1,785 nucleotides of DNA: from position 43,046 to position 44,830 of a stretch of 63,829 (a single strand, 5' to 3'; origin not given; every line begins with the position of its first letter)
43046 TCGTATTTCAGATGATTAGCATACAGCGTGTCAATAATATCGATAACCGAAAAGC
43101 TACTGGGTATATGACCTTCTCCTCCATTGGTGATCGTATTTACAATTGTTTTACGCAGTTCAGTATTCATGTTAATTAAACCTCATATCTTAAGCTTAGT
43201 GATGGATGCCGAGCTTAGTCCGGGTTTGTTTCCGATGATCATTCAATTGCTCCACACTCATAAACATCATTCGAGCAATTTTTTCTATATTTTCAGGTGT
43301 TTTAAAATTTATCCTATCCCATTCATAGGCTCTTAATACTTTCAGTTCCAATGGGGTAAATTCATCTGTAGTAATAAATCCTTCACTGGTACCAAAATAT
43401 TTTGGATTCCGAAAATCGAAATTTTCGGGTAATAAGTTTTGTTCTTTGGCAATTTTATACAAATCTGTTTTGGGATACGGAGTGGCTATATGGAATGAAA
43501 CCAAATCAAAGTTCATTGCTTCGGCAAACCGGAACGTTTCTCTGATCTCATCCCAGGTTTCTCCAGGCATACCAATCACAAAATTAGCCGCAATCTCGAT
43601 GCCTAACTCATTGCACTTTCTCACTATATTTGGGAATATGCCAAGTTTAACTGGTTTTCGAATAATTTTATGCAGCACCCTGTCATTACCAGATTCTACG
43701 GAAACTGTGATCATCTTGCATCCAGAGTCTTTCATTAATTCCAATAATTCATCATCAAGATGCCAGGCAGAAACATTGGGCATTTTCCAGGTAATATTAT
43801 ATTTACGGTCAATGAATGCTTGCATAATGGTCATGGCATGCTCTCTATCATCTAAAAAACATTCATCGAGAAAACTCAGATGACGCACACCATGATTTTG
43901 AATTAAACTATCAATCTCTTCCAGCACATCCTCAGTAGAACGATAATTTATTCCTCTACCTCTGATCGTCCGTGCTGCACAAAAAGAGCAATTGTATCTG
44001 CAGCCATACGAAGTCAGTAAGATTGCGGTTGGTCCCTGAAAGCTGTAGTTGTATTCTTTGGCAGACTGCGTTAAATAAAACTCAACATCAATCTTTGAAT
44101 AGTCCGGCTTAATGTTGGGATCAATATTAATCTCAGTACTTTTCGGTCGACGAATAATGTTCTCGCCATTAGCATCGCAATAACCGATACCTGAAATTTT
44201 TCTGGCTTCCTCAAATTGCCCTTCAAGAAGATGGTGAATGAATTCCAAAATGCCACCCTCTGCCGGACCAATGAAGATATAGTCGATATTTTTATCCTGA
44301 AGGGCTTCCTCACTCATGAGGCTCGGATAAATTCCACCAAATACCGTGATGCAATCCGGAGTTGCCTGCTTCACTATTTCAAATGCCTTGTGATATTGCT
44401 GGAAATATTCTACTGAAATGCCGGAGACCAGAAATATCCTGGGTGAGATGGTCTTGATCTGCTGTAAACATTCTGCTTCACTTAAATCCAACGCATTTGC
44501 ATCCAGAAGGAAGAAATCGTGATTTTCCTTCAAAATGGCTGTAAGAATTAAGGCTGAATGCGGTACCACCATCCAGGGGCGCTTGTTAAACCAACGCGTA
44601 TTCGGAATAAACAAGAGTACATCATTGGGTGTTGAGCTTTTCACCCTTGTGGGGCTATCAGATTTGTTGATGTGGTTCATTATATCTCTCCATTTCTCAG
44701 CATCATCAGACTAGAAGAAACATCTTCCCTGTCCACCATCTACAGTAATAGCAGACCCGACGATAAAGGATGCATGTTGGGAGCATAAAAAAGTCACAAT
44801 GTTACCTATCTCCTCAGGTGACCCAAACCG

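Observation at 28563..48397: About 20 kb, 15-gene single-strand glycan operon with no export or lipid-priming genes, next to chemotaxis genes and flagellin: candidate undescribed protein (flagellin) glycosylation system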

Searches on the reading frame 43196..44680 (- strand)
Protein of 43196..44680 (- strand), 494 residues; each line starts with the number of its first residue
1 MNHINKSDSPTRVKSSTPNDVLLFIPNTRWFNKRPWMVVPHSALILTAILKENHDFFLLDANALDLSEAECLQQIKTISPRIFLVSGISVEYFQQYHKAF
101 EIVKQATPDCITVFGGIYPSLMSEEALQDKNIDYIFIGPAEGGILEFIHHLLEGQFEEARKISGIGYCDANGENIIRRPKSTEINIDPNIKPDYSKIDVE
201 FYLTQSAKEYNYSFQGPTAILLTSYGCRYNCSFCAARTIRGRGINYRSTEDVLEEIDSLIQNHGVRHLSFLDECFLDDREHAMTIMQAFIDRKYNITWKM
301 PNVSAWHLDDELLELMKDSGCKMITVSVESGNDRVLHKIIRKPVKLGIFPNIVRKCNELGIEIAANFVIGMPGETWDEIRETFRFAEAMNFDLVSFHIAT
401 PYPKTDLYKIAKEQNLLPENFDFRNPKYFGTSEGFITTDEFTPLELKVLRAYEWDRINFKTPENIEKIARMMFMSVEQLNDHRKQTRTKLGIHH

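Call 4: search_protein_families(library=pfam, proteins=[window:43196-44680:-])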
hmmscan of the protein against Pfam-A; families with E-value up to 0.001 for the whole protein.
window:43196-44680:- (494 aa): 2 families
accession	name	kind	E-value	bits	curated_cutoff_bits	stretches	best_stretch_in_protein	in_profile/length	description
PF04055.27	Radical_SAM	-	9.2e-26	91.4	29.5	1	223-386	3-166/166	Radical SAM superfamily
PF02310.24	B12-binding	-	5.2e-11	42.9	32.1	1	42-144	16-117/121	B12 binding domain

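Call 11: search_protein_families(library=ncbifam, proteins=[window:43196-44680:-], max_evalue=0.00001)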
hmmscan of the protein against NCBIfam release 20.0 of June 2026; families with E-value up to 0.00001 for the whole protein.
window:43196-44680:- (494 aa): 29 families (the best 25 are shown)
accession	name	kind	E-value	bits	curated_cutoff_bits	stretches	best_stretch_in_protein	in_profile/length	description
TIGR03471.1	HpnJ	equivalog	2.3e-47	161.9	577.6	1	58-422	49-398/472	hopanoid biosynthesis associated radical SAM protein HpnJ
NF038361.1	rSAM_Sden_1168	equivalog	1.4e-40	139.4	575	1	86-411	147-473/560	Sden_1168 family B12-binding radical SAM P-methyltransferase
TIGR02026.1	BchE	equivalog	1.1e-39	136.6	481.35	1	47-417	30-393/497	magnesium-protoporphyrin IX monomethyl ester anaerobic oxidative cyclase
TIGR04072.2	rSAM_ladder_B12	equivalog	3.1e-32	111.8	360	1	89-431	79-392/443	lipid biosynthesis B12-binding/radical SAM protein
TIGR04479.1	bcpD_PhpK_rSAM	subfamily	6.5e-29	100.7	600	1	215-423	238-443/504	PhpK family radical SAM P-methyltransferase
TIGR04014.1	B12_SAM_MJ_0865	equivalog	1.3e-24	86.8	360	1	101-415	59-362/434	methyl-coenzyme M reductase glutamine C-methyltransferase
TIGR04013.1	B12_SAM_MJ_1487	hypoth_equivalog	4.1e-23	81.8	251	2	46-268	16-200/382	TIGR04013 family B12-binding domain/radical SAM domain-containing protein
NF033070.1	rSAM_AprD4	equivalog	1.2e-22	80.5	500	1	221-420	199-399/456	AprD4 family radical SAM diol-dehydratase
TIGR03975.1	rSAM_ocin_1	subfamily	2.3e-22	79.2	281.85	1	101-381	149-422/606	RiPP maturation radical SAM C-methyltransferase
NF050148.1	rSAM_ApyD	equivalog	3.8e-22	78.4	750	1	225-409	206-391/645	RiPP biosynthesis radical SAM protein ApyD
TIGR04295.1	B12_rSAM_oligo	hypoth_equivalog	1e-21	77.2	400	1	51-332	37-305/422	TIGR04295 family B12-binding domain-containing radical SAM protein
TIGR04385.1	B12_rSAM_cofa1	equivalog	5.1e-20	72.1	450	1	100-429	90-412/438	B12 lower ligand biosynthesis radical SAM protein BzaD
TIGR00089.1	TIGR00089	subfamily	6.9e-20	71.2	251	1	208-409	130-338/429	MiaB/RimO family radical SAM methylthiotransferase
NF040542.1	rSAM_RCCLKC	equivalog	6.9e-19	68.3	450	1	88-387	54-348/423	arsinothricin biosynthesis radical SAM protein ArsL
TIGR04367.1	HpnR_B12_rSAM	equivalog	9.2e-19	67.3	650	1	46-410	29-372/490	hopanoid C-3 methylase HpnR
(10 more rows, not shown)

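Call 19: find_homologous_proteins(query=window:43196-44680:-, max_evalue=1e-20)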
Query window:43196-44680:- (494 aa): 620 proteins with E <= 1e-20 among 8000 candidates; the best 120 are listed.
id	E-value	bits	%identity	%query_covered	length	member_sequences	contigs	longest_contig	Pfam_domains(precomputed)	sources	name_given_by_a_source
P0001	0.0e+0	1151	100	100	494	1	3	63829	PF04055.28,PF02310.25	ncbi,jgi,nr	ncbi:MAG: radical SAM protein [Candidatus Marinimicrobia bacterium]|nr:radical SAM protein [Candidat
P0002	6.3e-229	779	68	96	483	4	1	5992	PF04055.28,PF02310.25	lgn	-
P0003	3.8e-225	767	68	96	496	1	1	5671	PF04055.28,PF02310.25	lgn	-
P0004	4.5e-222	756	65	96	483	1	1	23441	PF04055.28,PF02310.25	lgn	-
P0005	9.0e-222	755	67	97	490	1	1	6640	PF04055.28,PF02310.25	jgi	jgi:anaerobic magnesium-protoporphyrin IX monomethyl ester cyclase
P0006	3.2e-218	744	67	96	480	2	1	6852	PF04055.28,PF02310.25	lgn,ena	-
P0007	1.2e-217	742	65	97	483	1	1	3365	PF04055.28,PF02310.25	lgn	-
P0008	2.5e-217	741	65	97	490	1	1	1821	PF04055.28,PF02310.25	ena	-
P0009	1.2e-216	739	65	98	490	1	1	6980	PF04055.28,PF02310.25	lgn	-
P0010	1.2e-214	732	66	97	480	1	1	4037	PF04055.28,PF02310.25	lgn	-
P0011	5.9e-214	730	66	97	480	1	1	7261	PF04055.28,PF02310.25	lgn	-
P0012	1.5e-206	705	64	96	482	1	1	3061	PF04055.28,PF02310.25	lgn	-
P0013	2.9e-206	704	63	96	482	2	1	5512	PF04055.28,PF02310.25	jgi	-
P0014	1.6e-203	695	61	97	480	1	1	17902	PF04055.28,PF02310.25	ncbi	-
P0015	4.8e-203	694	62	96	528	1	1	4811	PF04055.28,PF02310.25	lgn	-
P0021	3.2e-191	655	58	96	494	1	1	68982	PF04055.28,PF02310.25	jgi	jgi:radical SAM superfamily enzyme YgiQ (UPF0313 family)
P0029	2.2e-179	616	56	96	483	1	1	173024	PF04055.28,PF02310.25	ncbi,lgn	ncbi:MAG: B12-binding domain-containing radical SAM protein [Bacillota bacterium]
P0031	1.0e-178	613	54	96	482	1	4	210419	PF04055.28,PF02310.25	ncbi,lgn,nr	ncbi:MAG: radical SAM protein [Nitrospinae bacterium]|nr:radical SAM protein [Nitrospinota bacterium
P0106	1.4e-161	557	51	96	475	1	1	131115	PF04055.28,PF02310.25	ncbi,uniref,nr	ncbi:putative methyltransferase [Geobacter sp. OR-1]|uniref:B12-binding domain-containing radical SA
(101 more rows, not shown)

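Call 20: find_encoding_contigs(protein=P0106, flank=10000, max_places=2)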
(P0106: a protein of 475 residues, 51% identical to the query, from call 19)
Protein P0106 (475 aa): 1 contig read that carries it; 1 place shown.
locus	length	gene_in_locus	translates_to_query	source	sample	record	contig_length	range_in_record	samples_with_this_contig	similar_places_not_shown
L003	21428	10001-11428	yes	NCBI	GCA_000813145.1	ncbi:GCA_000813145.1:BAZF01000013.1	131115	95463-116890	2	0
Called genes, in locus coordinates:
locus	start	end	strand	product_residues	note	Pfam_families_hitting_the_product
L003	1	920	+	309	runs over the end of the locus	PF01075:Glyco_transf_9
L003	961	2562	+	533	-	-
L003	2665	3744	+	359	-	PF04055:Radical_SAM, PF13186:SPASM (weak)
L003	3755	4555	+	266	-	PF00535:Glycos_transf_2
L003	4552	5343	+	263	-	PF00456:Transketolase_N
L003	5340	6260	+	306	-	PF02779:Transket_pyr, PF02780:Transketolase_C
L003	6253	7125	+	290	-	PF01370:Epimerase, PF04321:RmlD_sub_bind, PF16363:GDP_Man_Dehyd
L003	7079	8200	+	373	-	PF04055:Radical_SAM, PF13186:SPASM (faint)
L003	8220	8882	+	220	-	PF00891:Methyltransf_2 (faint), PF13489:Methyltransf_23, PF05175:MTS, PF07021:MetW (weak), PF13847:Methyltransf_31, PF08241:Methyltransf_11, PF08242:Methyltransf_12, PF13649:Methyltransf_25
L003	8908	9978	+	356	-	PF04055:Radical_SAM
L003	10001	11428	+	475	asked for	PF02310:B12-binding, PF04055:Radical_SAM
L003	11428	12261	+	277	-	PF00535:Glycos_transf_2, PF13641:Glyco_tranf_2_3 (faint)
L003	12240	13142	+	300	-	PF04055:Radical_SAM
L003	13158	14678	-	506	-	PF02310:B12-binding, PF04055:Radical_SAM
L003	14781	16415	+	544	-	PF00515:TPR_1 (faint), PF13181:TPR_8 (faint), PF13371:TPR_9 (faint)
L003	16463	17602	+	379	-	PF13353:Fer4_12 (weak), PF04055:Radical_SAM, PF13186:SPASM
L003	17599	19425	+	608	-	PF13424:TPR_12 (weak), PF13424:TPR_12 (weak), PF13414:TPR_11, PF13432:TPR_16 (weak), PF14559:TPR_19 (weak), PF13432:TPR_16, PF13414:TPR_11, PF14559:TPR_19 (weak), +15 more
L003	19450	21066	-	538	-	PF13176:TPR_7 (faint), PF13424:TPR_12 (faint), PF13428:TPR_14 (faint), PF07719:TPR_2 (faint), PF12895:ANAPC3, PF13414:TPR_11 (weak), PF13432:TPR_16 (weak), PF00515:TPR_1 (weak), +6 more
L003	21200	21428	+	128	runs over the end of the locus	-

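Call 21: find_encoding_contigs(protein=P0031, flank=10000, max_places=2)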
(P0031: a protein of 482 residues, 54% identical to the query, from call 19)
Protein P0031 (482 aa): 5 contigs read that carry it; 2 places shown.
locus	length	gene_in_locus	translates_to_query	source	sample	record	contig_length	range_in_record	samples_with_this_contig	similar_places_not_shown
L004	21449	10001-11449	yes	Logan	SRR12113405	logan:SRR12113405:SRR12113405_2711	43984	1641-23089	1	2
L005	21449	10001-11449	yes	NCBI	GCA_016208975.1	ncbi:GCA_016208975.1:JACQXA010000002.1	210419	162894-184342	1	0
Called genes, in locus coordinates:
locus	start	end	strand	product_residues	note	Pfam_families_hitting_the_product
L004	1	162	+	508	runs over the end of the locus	PF01467:CTP_transf_like, PF00294:PfkB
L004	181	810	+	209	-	PF13580:SIS_2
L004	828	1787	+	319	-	PF21570:ArgZ-like_C_2nd (weak)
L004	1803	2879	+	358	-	PF04055:Radical_SAM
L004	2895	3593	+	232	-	-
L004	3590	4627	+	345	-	PF01636:APH (weak)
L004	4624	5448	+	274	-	PF13292:DXP_synthase_N, PF00456:Transketolase_N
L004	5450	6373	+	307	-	PF02779:Transket_pyr, PF02780:Transketolase_C, PF17147:PFOR_II (weak)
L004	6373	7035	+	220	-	PF13489:Methyltransf_23, PF05175:MTS (weak), PF13847:Methyltransf_31, PF08241:Methyltransf_11, PF08242:Methyltransf_12, PF13649:Methyltransf_25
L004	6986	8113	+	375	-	PF04055:Radical_SAM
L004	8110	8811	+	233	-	PF13489:Methyltransf_23, PF13649:Methyltransf_25, PF13847:Methyltransf_31 (weak), PF08241:Methyltransf_11, PF08242:Methyltransf_12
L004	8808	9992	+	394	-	PF13489:Methyltransf_23, PF08241:Methyltransf_11, PF08242:Methyltransf_12, PF13649:Methyltransf_25, PF13847:Methyltransf_31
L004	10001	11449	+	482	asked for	PF02310:B12-binding, PF04055:Radical_SAM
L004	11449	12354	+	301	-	PF01370:Epimerase, PF04321:RmlD_sub_bind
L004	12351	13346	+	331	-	PF04055:Radical_SAM, PF13186:SPASM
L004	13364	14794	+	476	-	PF22674:C2185-like_N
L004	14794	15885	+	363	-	PF22674:C2185-like_N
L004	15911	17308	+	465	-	PF22674:C2185-like_N (faint)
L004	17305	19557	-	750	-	PF13522:GATase_6, PF13537:GATase_7, PF00733:Asn_synthase, PF22674:C2185-like_N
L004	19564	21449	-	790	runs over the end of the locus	PF13524:Glyco_trans_1_2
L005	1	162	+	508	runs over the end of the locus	PF01467:CTP_transf_like, PF00294:PfkB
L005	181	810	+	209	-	PF13580:SIS_2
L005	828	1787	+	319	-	PF21570:ArgZ-like_C_2nd (weak)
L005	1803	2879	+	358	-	PF04055:Radical_SAM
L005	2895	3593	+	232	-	-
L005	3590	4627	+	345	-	PF01636:APH (weak)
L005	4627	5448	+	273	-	PF13292:DXP_synthase_N, PF00456:Transketolase_N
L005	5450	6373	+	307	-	PF02779:Transket_pyr, PF02780:Transketolase_C, PF17147:PFOR_II (weak)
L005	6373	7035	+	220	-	PF13489:Methyltransf_23, PF05175:MTS (weak), PF13847:Methyltransf_31, PF08241:Methyltransf_11, PF08242:Methyltransf_12, PF13649:Methyltransf_25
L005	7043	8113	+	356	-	PF04055:Radical_SAM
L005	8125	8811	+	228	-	PF13489:Methyltransf_23, PF13847:Methyltransf_31 (weak), PF08241:Methyltransf_11, PF08242:Methyltransf_12, PF13649:Methyltransf_25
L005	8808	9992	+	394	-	PF13489:Methyltransf_23, PF08241:Methyltransf_11, PF08242:Methyltransf_12, PF13649:Methyltransf_25, PF13847:Methyltransf_31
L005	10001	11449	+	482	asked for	PF02310:B12-binding, PF04055:Radical_SAM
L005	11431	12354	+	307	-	PF01370:Epimerase, PF04321:RmlD_sub_bind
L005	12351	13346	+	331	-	PF04055:Radical_SAM, PF13186:SPASM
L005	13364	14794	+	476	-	PF22674:C2185-like_N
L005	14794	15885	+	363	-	PF22674:C2185-like_N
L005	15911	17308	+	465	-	PF22674:C2185-like_N (faint)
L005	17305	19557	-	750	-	PF13522:GATase_6, PF13537:GATase_7, PF00733:Asn_synthase, PF22674:C2185-like_N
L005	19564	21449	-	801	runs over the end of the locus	PF13524:Glyco_trans_1_2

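Call 22: find_encoding_contigs(protein=P0029, flank=10000, max_places=2)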
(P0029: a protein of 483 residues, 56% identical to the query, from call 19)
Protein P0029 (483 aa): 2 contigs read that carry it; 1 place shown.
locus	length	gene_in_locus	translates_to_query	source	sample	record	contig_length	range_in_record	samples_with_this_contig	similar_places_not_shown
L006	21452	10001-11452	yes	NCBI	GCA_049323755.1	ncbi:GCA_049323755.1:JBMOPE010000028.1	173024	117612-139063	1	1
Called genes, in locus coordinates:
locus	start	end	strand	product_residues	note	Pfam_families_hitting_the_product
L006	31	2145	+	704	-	PF07719:TPR_2 (faint), PF13432:TPR_16 (faint), PF14559:TPR_19 (faint), PF13524:Glyco_trans_1_2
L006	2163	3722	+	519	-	PF01467:CTP_transf_like, PF00294:PfkB (weak)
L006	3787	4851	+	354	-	PF04055:Radical_SAM, PF13186:SPASM (faint)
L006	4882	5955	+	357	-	PF04055:Radical_SAM, PF13186:SPASM (weak)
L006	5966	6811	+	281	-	PF00456:Transketolase_N, PF13292:DXP_synthase_N, PF09364:XFP_N (weak), PF00676:E1_dh (weak)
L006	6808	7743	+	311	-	PF02779:Transket_pyr, PF02780:Transketolase_C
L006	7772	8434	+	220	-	PF01209:Ubie_methyltran (weak), PF05175:MTS (faint), PF13489:Methyltransf_23, PF13847:Methyltransf_31, PF08241:Methyltransf_11, PF08242:Methyltransf_12, PF13649:Methyltransf_25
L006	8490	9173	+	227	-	PF13489:Methyltransf_23, PF02353:CMAS, PF05401:NodS (weak), PF13847:Methyltransf_31, PF08241:Methyltransf_11, PF08242:Methyltransf_12, PF13649:Methyltransf_25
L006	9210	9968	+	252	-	PF00106:adh_short, PF13561:adh_short_C2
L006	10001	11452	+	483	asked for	PF02310:B12-binding, PF04055:Radical_SAM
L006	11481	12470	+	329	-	PF01073:3Beta_HSD, PF01370:Epimerase, PF02719:Polysacc_synt_2, PF04321:RmlD_sub_bind, PF05368:NmrA, PF07993:NAD_binding_4, PF13460:NAD_binding_10, PF16363:GDP_Man_Dehyd, +1 more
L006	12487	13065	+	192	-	PF13580:SIS_2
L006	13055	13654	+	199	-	PF13419:HAD_2 (weak), PF13242:Hydrolase_like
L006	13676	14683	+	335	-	PF01073:3Beta_HSD, PF01370:Epimerase, PF02719:Polysacc_synt_2, PF04321:RmlD_sub_bind, PF05368:NmrA (weak), PF07993:NAD_binding_4, PF16363:GDP_Man_Dehyd, PF13460:NAD_binding_10, +1 more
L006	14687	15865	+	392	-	PF01041:DegT_DnrJ_EryC1, PF00155:Aminotran_1_2 (weak)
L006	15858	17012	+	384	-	PF02350:Epimerase_2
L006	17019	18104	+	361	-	PF03102:NeuB, PF08666:SAF (weak)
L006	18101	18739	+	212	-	PF17836:PglD_N (weak), PF25087:GMPPB_C (faint), PF25084:LbH_EIF2B (weak), PF00132:Hexapep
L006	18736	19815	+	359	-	PF00571:CBS (weak), PF00483:NTP_transferase, PF12804:NTP_transf_3 (weak)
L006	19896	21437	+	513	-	PF02465:FliD_N, PF07195:FliD_C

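Call 23: find_encoding_contigs(protein=P0004, flank=10000, max_places=2)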
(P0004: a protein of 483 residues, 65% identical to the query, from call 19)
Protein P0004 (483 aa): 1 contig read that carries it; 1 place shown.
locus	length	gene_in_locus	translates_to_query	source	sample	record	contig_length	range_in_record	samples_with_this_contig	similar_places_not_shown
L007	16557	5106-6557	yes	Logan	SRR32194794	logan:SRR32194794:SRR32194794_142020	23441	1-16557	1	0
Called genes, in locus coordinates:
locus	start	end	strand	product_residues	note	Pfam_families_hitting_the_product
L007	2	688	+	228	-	?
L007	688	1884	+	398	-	PF08421:Methyltransf_13, PF13489:Methyltransf_23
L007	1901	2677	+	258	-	PF00106:adh_short, PF08659:KR, PF13561:adh_short_C2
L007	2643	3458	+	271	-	PF00456:Transketolase_N, PF13292:DXP_synthase_N, PF00676:E1_dh (weak)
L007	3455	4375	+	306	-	PF02779:Transket_pyr, PF02780:Transketolase_C, PF17147:PFOR_II (weak)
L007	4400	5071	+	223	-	PF13489:Methyltransf_23 (weak), PF13847:Methyltransf_31, PF08241:Methyltransf_11 (weak), PF08242:Methyltransf_12, PF13649:Methyltransf_25 (weak)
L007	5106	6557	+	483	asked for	PF02310:B12-binding, PF04055:Radical_SAM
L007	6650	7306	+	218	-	PF13489:Methyltransf_23, PF13847:Methyltransf_31, PF08241:Methyltransf_11, PF08242:Methyltransf_12, PF13649:Methyltransf_25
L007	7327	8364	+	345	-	PF08240:ADH_N, PF00107:ADH_zinc_N, PF13602:ADH_zinc_N_2 (weak)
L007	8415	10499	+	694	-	PF02310:B12-binding, PF04055:Radical_SAM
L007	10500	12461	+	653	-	PF02310:B12-binding, PF04055:Radical_SAM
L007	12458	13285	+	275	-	PF01061:ABC2_membrane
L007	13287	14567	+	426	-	PF00005:ABC_tran, PF14524:Wzt_C (weak)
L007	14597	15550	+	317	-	-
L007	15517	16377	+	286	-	PF00106:adh_short, PF01370:Epimerase (weak), PF08659:KR, PF13561:adh_short_C2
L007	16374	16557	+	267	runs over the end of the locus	PF00106:adh_short, PF08659:KR, PF13561:adh_short_C2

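Call 24: find_encoding_contigs(protein=P0014, flank=10000, max_places=2)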
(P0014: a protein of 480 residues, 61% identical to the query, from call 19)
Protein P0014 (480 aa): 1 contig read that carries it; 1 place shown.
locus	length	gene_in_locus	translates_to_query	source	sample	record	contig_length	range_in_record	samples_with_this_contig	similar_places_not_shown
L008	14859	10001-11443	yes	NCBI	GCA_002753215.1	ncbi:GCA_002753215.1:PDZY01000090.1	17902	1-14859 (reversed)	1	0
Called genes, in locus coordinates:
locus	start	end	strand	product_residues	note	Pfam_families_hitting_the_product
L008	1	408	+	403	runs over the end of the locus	PF08421:Methyltransf_13 (weak), PF13489:Methyltransf_23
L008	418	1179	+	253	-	PF00106:adh_short, PF08659:KR (weak), PF13561:adh_short_C2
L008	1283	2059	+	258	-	PF00456:Transketolase_N, PF13292:DXP_synthase_N (weak), PF02775:TPP_enzyme_C (faint)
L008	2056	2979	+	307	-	PF02779:Transket_pyr, PF02780:Transketolase_C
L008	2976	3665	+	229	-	PF05711:TylF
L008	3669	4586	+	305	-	-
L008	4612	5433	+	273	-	PF00106:adh_short, PF08659:KR, PF13561:adh_short_C2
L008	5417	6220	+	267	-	PF00106:adh_short, PF13561:adh_short_C2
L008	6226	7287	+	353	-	PF08240:ADH_N, PF16912:Glu_dehyd_C (weak), PF00107:ADH_zinc_N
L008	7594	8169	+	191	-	-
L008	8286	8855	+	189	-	-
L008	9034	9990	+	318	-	PF01073:3Beta_HSD, PF01370:Epimerase, PF02719:Polysacc_synt_2 (faint), PF04321:RmlD_sub_bind, PF16363:GDP_Man_Dehyd, PF07993:NAD_binding_4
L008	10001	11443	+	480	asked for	PF02310:B12-binding, PF04055:Radical_SAM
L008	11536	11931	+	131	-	PF13340:DUF4096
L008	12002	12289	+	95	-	PF01609:DDE_Tnp_1 (weak), PF13359:DDE_Tnp_4, PF13586:DDE_Tnp_1_2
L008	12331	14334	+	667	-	PF13428:TPR_14 (faint), PF14559:TPR_19 (faint), PF12895:ANAPC3 (faint), PF13431:TPR_17 (faint), PF13432:TPR_16 (faint), PF00515:TPR_1 (faint), PF07719:TPR_2 (faint), PF13524:Glyco_trans_1_2, +2 more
